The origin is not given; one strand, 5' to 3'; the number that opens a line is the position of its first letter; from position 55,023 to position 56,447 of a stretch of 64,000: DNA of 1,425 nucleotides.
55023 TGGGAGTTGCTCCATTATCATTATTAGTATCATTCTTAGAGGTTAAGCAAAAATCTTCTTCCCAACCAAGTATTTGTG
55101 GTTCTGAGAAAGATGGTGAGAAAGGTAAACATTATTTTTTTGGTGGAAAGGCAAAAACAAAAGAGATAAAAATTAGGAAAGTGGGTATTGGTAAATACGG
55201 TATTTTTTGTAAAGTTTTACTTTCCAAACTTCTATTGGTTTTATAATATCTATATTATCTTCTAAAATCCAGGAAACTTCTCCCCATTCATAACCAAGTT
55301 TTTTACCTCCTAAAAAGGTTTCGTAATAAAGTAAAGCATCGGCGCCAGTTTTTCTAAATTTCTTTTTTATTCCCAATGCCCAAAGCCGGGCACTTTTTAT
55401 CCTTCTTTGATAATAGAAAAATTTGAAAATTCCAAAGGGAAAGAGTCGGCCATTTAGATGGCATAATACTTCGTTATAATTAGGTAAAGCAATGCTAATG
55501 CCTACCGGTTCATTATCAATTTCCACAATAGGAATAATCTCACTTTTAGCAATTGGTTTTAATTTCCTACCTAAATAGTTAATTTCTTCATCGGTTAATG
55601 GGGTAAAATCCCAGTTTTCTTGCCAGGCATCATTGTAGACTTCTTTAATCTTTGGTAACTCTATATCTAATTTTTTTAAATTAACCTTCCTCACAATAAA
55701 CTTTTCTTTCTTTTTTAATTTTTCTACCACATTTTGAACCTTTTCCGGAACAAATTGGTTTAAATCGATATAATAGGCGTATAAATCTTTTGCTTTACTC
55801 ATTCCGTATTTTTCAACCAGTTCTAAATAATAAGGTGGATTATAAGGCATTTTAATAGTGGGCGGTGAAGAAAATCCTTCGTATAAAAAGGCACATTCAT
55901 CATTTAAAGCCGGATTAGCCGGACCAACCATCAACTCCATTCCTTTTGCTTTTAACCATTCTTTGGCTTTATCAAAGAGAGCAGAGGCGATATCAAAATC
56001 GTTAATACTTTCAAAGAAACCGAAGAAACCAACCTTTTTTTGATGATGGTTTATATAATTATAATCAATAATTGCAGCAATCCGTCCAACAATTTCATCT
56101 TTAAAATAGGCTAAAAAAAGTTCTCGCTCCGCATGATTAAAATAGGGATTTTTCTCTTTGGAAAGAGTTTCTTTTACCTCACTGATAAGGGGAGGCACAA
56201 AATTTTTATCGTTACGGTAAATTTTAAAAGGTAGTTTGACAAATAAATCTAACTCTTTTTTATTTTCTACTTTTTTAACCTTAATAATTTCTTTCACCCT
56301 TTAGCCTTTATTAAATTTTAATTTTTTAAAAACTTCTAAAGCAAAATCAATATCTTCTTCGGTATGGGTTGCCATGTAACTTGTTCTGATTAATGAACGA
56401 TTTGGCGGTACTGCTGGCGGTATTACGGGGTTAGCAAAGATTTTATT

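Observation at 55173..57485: Spt-like alpha-oxoamine synthase coupled to a double-GNAT N-acyltransferase: candidate sphingolipid/amino-lipid locus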

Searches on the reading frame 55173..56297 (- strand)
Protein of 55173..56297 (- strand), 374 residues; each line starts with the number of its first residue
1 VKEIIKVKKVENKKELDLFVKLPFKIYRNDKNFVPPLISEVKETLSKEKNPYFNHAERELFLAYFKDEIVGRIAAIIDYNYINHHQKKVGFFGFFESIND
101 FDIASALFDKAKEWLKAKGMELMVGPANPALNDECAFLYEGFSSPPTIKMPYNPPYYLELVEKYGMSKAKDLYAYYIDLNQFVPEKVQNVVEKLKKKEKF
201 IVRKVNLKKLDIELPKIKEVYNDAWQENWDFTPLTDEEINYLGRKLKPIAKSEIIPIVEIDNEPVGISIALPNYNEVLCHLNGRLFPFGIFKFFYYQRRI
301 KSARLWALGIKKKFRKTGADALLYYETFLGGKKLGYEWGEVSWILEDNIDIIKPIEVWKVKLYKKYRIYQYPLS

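Call 3: search_protein_families(library=pfam, proteins=[window:55173-56297:-], max_evalue=0.01)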
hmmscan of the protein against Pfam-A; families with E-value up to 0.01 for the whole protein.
window:55173-56297:- (374 aa): 1 family
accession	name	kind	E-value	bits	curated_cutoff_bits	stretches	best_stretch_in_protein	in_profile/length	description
PF00583.31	Acetyltransf_1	-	5.4e-05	23.9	20.7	0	47-126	22-102/116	Acetyltransferase (GNAT) family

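Call 4: search_protein_families(library=ncbifam, proteins=[window:55173-56297:-], max_evalue=0.01)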
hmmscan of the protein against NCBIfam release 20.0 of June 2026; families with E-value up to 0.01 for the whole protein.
window:55173-56297:- (374 aa): 1 family
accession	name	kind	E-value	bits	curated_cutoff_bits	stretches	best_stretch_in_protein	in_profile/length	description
NF043067.1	AAC_6p_group_E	equivalog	0.00054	19.8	140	1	43-121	23-105/140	aminoglycoside 6'-N-acetyltransferase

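Call 6: search_solved_structures(query=window:55173-56297:-, max_evalue=10, show_alignments=2)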
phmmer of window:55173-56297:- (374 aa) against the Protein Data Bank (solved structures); distinct sequences matched with E-value up to 10: 1.
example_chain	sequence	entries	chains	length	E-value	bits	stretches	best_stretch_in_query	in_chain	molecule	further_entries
8fn4_3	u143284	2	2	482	2.1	10.8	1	44-100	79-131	RNA-editing substrate-binding complex protein 3 (RESC3)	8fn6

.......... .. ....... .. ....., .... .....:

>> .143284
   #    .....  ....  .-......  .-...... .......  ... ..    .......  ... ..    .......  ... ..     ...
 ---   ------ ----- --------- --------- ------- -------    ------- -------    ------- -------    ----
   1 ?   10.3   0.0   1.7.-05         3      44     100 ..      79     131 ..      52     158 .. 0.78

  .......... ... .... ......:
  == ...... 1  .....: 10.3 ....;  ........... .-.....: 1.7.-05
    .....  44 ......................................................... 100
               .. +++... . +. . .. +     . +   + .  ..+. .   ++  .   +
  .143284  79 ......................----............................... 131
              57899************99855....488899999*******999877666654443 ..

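Call 7: find_homologous_proteins(query=window:55173-56297:-)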
Query window:55173-56297:- (374 aa): 6701 proteins with E <= 0.001 among 8000 candidates; the best 120 are listed.
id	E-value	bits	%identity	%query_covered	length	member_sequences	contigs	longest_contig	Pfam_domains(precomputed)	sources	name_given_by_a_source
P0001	6.7e-229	778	90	100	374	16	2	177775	PF00583.32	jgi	jgi:hypothetical protein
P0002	3.2e-211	720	82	100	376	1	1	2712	-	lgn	-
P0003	2.1e-210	717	82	100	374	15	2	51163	-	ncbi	ncbi:MAG: hypothetical protein ABIK76_03600 [candidate division WOR-3 bacterium]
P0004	2.4e-159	549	66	98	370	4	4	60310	PF00583.32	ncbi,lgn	ncbi:MAG: hypothetical protein ABIK99_06480 [candidate division WOR-3 bacterium]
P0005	1.6e-158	546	63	98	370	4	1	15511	-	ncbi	-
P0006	3.9e-156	538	63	98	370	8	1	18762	PF00583.32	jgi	-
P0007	7.3e-155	534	64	97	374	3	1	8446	PF00583.32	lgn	-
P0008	8.9e-155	534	63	98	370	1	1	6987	PF00583.32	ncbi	-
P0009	5.0e-154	531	64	97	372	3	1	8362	-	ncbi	ncbi:MAG: hypothetical protein ABIK19_02040 [candidate division WOR-3 bacterium]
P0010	4.7e-151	522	61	98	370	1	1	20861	PF00583.32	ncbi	-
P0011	1.7e-150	520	62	97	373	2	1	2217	PF00583.32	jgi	-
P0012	2.6e-150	519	63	98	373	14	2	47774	-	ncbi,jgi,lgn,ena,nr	ncbi:MAG: hypothetical protein OEW70_01020 [candidate division WOR-3 bacterium]|nr:hypothetical prot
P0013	2.1e-149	516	62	97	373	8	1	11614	PF00583.32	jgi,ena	-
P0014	3.1e-149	516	62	99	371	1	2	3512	PF00583.32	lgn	-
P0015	9.1e-149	514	61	99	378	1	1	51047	PF00583.32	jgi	jgi:hypothetical protein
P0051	1.0e-131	458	52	98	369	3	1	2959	PF13480.14,PF00583.32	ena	-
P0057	4.9e-130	452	53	98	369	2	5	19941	PF13480.14,PF00583.32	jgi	jgi:hypothetical protein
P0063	2.2e-128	447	52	98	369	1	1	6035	PF13480.14,PF00583.32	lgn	-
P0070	4.8e-127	443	52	99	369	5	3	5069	PF13480.14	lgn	-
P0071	4.4e-126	439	52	99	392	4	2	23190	PF13480.14,PF00583.32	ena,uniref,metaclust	uniref:N-acetyltransferase n=1 Tax=candidate division WOR-3 bacterium TaxID=2052148 RepID=A0A7C4GFC3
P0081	5.2e-124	433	50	99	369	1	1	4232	PF13480.14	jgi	jgi:GNAT superfamily N-acetyltransferase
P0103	2.0e-120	421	51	99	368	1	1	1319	PF13480.14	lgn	-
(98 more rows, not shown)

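Call 15: find_related_loci(query=A1, collection=genome_contigs, flank=8000)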
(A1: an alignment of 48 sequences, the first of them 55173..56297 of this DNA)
Query A1 (374 aa) in genome_contigs; peptide patterns used: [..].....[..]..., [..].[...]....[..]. (x = any residue, [..] = any of these).
600 stretches matched a pattern (row limit reached: there are more); 599 encode a relative of the query (tblastn E <= 1e-3); the best 80 are kept; 80 distinct loci.
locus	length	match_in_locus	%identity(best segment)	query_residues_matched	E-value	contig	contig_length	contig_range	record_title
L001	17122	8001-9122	58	1-374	1e-145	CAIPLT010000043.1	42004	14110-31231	candidate division WOR-3 bacterium isolate AM-sed-core2-D2_bin-250 genome assembly, contig: bin-250:43/89, whole genome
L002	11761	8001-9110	49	1-370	2e-127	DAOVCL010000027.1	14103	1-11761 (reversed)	MAG TPA_asm: Candidatus Zixiibacteriota bacterium isolate CSMAG_1030 CSMAG_1030_k141_3375977_length_14103_cov_9.8522, wh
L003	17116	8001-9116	50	2-370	3e-125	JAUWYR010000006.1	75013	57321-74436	MAG: Candidatus Zixiibacteriota bacterium isolate CSMAG_2715 CSMAG_2715_k141_913590_length_75013_cov_12.9965, whole geno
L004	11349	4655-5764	51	5-374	3e-120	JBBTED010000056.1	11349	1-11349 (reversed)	MAG: Candidatus Firestonebacteria bacterium isolate H52-bin162_1 H52_bin162_1_000000000056, whole genome shotgun sequenc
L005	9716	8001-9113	50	3-370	3e-120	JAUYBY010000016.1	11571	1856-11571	MAG: Candidatus Zixiibacteriota bacterium isolate C20_concoct.bin.73 C20_k141_213633, whole genome shotgun sequence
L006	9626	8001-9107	47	5-370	1e-119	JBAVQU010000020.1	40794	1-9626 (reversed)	MAG: Candidatus Zixiibacteriota bacterium isolate MFD02350_ilm_asm_bin5 k127_106037, whole genome shotgun sequence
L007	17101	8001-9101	47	7-370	2e-119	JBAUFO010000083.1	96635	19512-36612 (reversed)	MAG: Candidatus Zixiibacteriota bacterium isolate MFD13088_ilm_asm_bin32 k127_185852, whole genome shotgun sequence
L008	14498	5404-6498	49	10-374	6e-119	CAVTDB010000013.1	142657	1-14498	MAG: Nitrospirota bacterium isolate MFD00991.bin.2.105 genome assembly, contig: contig_45170, whole genome shotgun seque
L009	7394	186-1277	49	10-370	4e-119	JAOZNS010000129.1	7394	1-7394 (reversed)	MAG: Candidatus Zixiibacteriota bacterium isolate GMC4.concoct.267_sub GMC4_17179_length_7394_cov_6.823409, whole genome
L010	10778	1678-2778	48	4-370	2e-118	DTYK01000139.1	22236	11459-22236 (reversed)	MAG TPA_asm: Candidatus Latescibacterota bacterium isolate UWMA-0219 k99_2006137, whole genome shotgun sequence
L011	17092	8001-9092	49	10-370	9e-118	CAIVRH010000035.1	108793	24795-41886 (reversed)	uncultured candidate division Zixibacteria bacterium isolate AM-sed-core3-D1_bin-832 genome assembly, contig: bin-832:35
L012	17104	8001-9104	47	3-370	3e-117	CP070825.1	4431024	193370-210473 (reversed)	MAG: Candidatus Aminicenantes bacterium isolate bin112 chromosome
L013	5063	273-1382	49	5-374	5e-117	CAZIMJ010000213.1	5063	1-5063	MAG TPA_asm: uncultured Eubacteriales bacterium isolate SRP185410_co1_364 genome assembly, contig: k141_683122, whole ge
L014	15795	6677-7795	48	5-374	7e-116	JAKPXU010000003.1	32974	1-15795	MAG: Acidobacteriota bacterium isolate USCA_maxbin.012 k141_1480243, whole genome shotgun sequence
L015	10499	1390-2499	49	4-373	6e-115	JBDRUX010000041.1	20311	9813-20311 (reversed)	MAG: candidate division WOR-3 bacterium isolate SZTDM-2_201709_bins_204 SZTDM-2_201709_bins_204_scaffold_41, whole genom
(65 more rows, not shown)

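Call 29: predict_structure(alignment_id=A1)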
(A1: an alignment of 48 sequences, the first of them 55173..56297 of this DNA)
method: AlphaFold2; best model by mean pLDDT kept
length: 374 residues; sequences in the alignment: 48
mean_pLDDT: 94.8   pTM: 0.91
mean pLDDT of the five models: 94.8, 93.8, 93.6, 92.8, 92.1
residues with pLDDT >= 90: 343; 70-90: 29; 50-70: 1; < 50: 1
segments of 3 or more residues with pLDDT < 50: none
pLDDT, mean of each block of 10 residues (from residue 1): 85 97 96 95 96 97 96 98 96 98 98 98 94 90 95 97 98 97 93 91 96 96 91 94 94 97 95 95 91 94 95 91 96 97 92 91 98 94
secondary structure, 60 per line:
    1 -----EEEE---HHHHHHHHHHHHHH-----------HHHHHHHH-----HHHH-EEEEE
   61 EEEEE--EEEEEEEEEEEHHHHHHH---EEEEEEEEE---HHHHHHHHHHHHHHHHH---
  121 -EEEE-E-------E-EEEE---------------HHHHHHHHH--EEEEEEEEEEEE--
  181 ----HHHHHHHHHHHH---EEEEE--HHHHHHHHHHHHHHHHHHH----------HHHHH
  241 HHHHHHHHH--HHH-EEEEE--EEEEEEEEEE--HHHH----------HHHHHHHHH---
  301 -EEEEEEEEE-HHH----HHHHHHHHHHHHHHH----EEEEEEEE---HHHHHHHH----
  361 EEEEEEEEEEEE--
elements in order: E6-9 H13-26 H38-45 H51-54 E56-65 E68-78 H79-85 E89-97 H101-117 E122-125 E137-140 H156-164 E167-178 H185-196 E200-204 H207-225 H236-249 E256-260 E263-272 H275-278 H289-297 E302-310 H319-333 E338-345 H349-356 E361-372

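Call 32: search_protein_representatives(protein=window:55173-56297:-)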
Query: 374 residues. Proteins with E-value up to 0.001 (for the whole library): 7810; up to 1e-10: 4409; up to 1e-30: 1443. The best 150 are listed.
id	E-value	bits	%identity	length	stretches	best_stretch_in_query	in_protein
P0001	2.1e-229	777.8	90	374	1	1-374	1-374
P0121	5.9e-138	476.8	33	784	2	6-372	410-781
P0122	4.2e-101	355.5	47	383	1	5-369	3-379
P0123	1.1e-100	354.2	45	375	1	1-370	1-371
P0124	3.5e-100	352.5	45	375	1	7-372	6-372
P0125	7.1e-100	351.5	42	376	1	6-373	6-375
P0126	1.7e-99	350.2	44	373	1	8-373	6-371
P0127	4.5e-98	345.5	45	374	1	7-371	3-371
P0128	2.4e-97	343.1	42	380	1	5-372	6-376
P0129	2.6e-97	343.0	44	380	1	4-371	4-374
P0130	1.2e-95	337.6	44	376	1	9-373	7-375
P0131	6.1e-95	335.2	42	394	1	5-371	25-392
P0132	9.5e-95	334.6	43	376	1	3-371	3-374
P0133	2.0e-94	333.5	45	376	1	5-370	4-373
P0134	4.0e-94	332.5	42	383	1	5-372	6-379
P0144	2.0e-89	317.1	40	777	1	9-371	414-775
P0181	5.4e-83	295.9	39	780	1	8-370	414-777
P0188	1.1e-81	291.6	38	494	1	6-373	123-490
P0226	2.2e-77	277.4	39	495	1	5-373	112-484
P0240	2.7e-76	273.8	35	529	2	19-370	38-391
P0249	1.7e-75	271.2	36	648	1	5-370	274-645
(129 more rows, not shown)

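Call 34: search_protein_families(library=pfam, proteins=[P0121, P0144, P0181, P0249, P0188, P0226, P0240], max_evalue=0.001)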
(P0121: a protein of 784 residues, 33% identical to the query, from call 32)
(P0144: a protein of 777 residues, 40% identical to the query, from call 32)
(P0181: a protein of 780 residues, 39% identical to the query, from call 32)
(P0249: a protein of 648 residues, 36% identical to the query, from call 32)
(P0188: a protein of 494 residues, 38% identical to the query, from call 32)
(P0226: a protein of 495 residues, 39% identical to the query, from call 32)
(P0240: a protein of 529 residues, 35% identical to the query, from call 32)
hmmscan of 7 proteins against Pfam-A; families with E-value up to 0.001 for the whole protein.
P0121 (784 aa): 3 families
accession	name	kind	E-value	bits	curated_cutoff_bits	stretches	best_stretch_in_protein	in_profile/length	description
PF00583.31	Acetyltransf_1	-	2.1e-15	57.4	20.7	2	252-356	31-111/116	Acetyltransferase (GNAT) family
PF13508.13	Acetyltransf_7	-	2e-08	35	27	0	658-740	4-57/84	Acetyltransferase (GNAT) domain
PF13673.13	Acetyltransf_10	-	0.00036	20.9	23.6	0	290-335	44-83/128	Acetyltransferase (GNAT) domain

P0144 (777 aa): 3 families
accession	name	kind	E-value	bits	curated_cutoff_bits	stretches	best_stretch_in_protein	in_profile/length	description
PF00155.27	Aminotran_1_2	-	3.1e-63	214.6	19.7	1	42-384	2-361/361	Aminotransferase class I and II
PF01053.26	Cys_Met_Meta_PP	-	7.7e-06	25.1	27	1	74-215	43-180/381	Cys/Met metabolism PLP-dependent enzyme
PF01212.27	Beta_elim_lyase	-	0.00022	21.1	27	1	90-259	36-217/288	Beta-eliminating lyase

P0181 (780 aa): 5 families
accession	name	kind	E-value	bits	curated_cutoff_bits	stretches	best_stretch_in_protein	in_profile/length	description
PF00155.27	Aminotran_1_2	-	3.8e-57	194.5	19.7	1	57-396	4-361/361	Aminotransferase class I and II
PF01212.27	Beta_elim_lyase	-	6.8e-07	29.3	27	1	102-278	35-224/288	Beta-eliminating lyase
PF01053.26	Cys_Met_Meta_PP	-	1.2e-06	27.8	27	1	101-228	54-181/381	Cys/Met metabolism PLP-dependent enzyme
PF00583.31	Acetyltransf_1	-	5e-05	24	20.7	0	623-766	4-115/116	Acetyltransferase (GNAT) family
PF01041.23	DegT_DnrJ_EryC1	-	0.00012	21.9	19.8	1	101-227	26-152/360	DegT/DnrJ/EryC1/StrS aminotransferase family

P0249 (648 aa): 2 families
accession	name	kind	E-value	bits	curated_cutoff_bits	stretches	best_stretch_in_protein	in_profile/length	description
PF00155.27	Aminotran_1_2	-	1e-32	114.2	19.7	1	1-227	130-361/361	Aminotransferase class I and II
PF00583.31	Acetyltransf_1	-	5e-10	40.1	20.7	1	516-634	27-115/116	Acetyltransferase (GNAT) family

P0188 (494 aa): 2 families
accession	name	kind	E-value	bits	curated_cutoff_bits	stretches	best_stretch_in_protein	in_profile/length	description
PF07238.19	PilZ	-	2e-10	41.4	22.5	1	6-110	1-100/102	PilZ domain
PF00583.31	Acetyltransf_1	-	9.1e-08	32.8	20.7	1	365-476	28-115/116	Acetyltransferase (GNAT) family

P0226 (495 aa): 0 families

P0240 (529 aa): 1 family
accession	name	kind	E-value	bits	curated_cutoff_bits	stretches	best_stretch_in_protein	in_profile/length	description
PF00583.31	Acetyltransf_1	-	0.00031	21.5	20.7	0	272-375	31-110/116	Acetyltransferase (GNAT) family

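Call 47: search_dna_similar(query=window:55173-56297:-, collection=plasmids, mode=protein, max_evalue=0.001, max_rows=30)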
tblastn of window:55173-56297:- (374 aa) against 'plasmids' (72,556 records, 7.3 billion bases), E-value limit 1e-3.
Records with a match: 45; places in all: 46; records where one place covers at least 80% of the query: 44.
Best place of each record, by identity: <60% 45.
By first word of the organism name: Roseomonas 13; Ensifer 6; Pseudomonas 3; Escherichia 3; Shinella 2; Rhizobium 2; Rubrobacter 1; Diaphorobacter 1; Aureispira 1; Rahnella 1; and 12 more.
By predicted mobility (MOB-suite, as given by PLSDB): non-mobilizable 39; conjugative 5; mobilizable 1.
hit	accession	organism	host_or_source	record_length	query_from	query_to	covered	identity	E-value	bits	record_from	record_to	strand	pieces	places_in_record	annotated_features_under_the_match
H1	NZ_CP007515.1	Rubrobacter radiotolerans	-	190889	16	370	95%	37.7%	1e-77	267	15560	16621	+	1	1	hypothetical protein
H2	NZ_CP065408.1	Diaphorobacter sp. JS3051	whole organism,soil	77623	16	374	96%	36.5%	4e-66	234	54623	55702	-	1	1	hypothetical protein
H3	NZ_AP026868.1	Aureispira anguillae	Anguilla japonica,Standard,head of ...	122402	19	370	94%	36.9%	3e-62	223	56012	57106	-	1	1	hypothetical protein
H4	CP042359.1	Rahnella aquatilis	hyacinth,plant,hyacinth bulb, basal ...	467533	16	373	96%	35.7%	1e-55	203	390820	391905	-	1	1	N-acetyltransferase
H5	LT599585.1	Pseudomonas veronii 1YdBTEX2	-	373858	19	373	95%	35.3%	2e-60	217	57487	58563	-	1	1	yghO: Putative uncharacterized protein YghO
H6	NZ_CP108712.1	Streptomyces sp. NBC_01001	-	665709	19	370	94%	35.5%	4e-71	248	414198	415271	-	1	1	GNAT family N-acetyltransferase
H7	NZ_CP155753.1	Sphingomonas parapaucimobilis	Chinese cabbage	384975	19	373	95%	35.1%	6e-63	224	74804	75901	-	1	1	N-acetyltransferase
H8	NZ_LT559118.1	Nonomuraea gerenzanensis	-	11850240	16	369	95%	34.8%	4e-74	257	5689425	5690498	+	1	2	none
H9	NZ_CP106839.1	Klebsiella michiganensis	mixed culture,fishpond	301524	19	373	95%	34.1%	2e-59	214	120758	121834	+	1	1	N-acetyltransferase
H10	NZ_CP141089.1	Escherichia coli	Homo sapiens,Infected Human Urine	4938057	16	370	95%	33.2%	1e-58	212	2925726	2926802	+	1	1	none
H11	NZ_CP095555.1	Roseomonas gilardii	single cell,blood and other clinical ...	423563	16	373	96%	32.7%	4e-56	205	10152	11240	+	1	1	dATP pyrophosphohydrolase | nucleotidyltransferase family protein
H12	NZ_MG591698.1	Escherichia coli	Homo sapiens,feces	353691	16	370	95%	33.0%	1e-58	212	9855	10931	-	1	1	yghO: protein YghO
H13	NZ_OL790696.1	Escherichia coli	-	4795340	16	370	95%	33.0%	3e-58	211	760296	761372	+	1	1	none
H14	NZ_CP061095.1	Roseomonas marmotae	Marmota himalayana,pure culture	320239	16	369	95%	32.0%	3e-61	219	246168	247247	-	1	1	dATP pyrophosphohydrolase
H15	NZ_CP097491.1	Pseudomonas sp. BYT-5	wastewater treatment tank,soil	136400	16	370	95%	31.8%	5e-57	207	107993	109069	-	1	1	N-acetyltransferase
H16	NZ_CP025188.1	Roseomonas mucosa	Homo sapiens,clinical, human skin, ...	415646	16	373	96%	31.3%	6e-53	196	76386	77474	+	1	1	dATP pyrophosphohydrolase | NTP transferase domain-containing protein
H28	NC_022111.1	Prevotella sp. oral taxon 299 str. F0039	Homo sapiens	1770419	16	374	96%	29.3%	1e-33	139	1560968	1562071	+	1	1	none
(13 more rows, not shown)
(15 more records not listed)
